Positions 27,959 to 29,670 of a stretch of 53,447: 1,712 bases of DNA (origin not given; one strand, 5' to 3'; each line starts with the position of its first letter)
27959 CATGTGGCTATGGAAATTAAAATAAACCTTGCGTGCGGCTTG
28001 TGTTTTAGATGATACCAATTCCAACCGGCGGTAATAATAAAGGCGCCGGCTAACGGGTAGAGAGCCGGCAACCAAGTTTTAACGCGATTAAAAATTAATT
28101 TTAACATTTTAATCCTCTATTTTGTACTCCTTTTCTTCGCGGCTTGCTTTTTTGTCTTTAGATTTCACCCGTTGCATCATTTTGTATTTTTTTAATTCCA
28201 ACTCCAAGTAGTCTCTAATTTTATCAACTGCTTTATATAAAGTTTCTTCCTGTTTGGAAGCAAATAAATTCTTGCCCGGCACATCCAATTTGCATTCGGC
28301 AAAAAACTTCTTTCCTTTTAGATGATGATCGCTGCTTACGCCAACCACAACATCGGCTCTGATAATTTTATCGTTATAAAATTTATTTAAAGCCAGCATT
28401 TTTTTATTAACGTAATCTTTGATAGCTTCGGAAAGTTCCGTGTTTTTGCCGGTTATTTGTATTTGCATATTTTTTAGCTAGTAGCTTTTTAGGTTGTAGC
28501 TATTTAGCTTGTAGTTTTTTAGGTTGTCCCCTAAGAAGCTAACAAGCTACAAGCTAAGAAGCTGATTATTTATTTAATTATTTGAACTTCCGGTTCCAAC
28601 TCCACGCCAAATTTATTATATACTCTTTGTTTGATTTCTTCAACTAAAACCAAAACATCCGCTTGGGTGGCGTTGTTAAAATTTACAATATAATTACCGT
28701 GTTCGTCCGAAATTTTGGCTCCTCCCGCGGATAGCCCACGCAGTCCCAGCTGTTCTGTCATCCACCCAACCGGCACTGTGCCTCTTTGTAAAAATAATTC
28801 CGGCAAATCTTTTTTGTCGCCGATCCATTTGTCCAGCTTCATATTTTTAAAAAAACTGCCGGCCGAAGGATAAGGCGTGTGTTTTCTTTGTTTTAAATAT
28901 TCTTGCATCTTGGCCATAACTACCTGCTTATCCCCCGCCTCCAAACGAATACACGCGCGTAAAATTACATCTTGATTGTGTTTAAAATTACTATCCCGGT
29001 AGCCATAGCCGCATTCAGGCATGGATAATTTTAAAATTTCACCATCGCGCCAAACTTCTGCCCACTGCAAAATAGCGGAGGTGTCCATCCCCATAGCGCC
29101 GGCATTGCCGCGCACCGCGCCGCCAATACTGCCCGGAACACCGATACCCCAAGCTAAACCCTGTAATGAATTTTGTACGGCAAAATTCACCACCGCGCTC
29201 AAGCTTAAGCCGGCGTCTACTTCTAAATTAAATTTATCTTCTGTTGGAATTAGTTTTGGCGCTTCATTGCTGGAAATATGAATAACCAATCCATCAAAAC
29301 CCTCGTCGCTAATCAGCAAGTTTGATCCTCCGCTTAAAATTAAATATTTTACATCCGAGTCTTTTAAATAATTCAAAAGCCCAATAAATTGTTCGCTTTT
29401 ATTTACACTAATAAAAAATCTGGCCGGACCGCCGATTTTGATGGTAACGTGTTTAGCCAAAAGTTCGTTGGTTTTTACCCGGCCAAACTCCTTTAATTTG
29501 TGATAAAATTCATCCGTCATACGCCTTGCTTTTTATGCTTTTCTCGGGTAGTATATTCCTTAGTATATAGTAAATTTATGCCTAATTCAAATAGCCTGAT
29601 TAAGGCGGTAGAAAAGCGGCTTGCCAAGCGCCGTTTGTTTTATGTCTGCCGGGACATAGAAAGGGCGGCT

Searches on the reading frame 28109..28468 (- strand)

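Call 79: search_protein_families(library=pfam, proteins=[window:28109-28468:-], max_evalue=0.001)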
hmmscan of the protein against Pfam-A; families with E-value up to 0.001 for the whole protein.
window:28109-28468:- (119 aa): 1 family
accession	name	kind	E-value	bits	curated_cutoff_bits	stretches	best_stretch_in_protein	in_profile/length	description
PF02482.25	Ribosomal_S30AE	-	2.8e-19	70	23.7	1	3-96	1-84/88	Sigma 54 modulation protein / S30EA ribosomal protein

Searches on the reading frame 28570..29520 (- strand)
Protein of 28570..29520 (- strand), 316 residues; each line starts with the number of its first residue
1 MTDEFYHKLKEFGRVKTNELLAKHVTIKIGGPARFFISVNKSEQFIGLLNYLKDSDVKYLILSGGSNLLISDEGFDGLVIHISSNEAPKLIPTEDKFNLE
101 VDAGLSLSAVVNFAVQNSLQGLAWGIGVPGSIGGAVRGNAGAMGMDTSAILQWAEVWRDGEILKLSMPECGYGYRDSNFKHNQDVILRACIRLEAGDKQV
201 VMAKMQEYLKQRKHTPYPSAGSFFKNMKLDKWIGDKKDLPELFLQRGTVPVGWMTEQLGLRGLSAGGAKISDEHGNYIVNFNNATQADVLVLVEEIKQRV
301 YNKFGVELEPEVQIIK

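Call 79: search_protein_families(library=pfam, proteins=[window:28570-29520:-], max_evalue=0.001)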
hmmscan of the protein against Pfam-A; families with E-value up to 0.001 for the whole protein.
window:28570-29520:- (316 aa): 2 families
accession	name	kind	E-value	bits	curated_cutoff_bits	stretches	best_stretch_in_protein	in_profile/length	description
PF02873.21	MurB_C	-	2.6e-28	98.6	27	1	201-315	2-99/99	UDP-N-acetylenolpyruvoylglucosamine reductase, C-terminal domain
PF01565.28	FAD_binding_4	-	5.3e-15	55.8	26.4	1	35-165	3-138/139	FAD binding domain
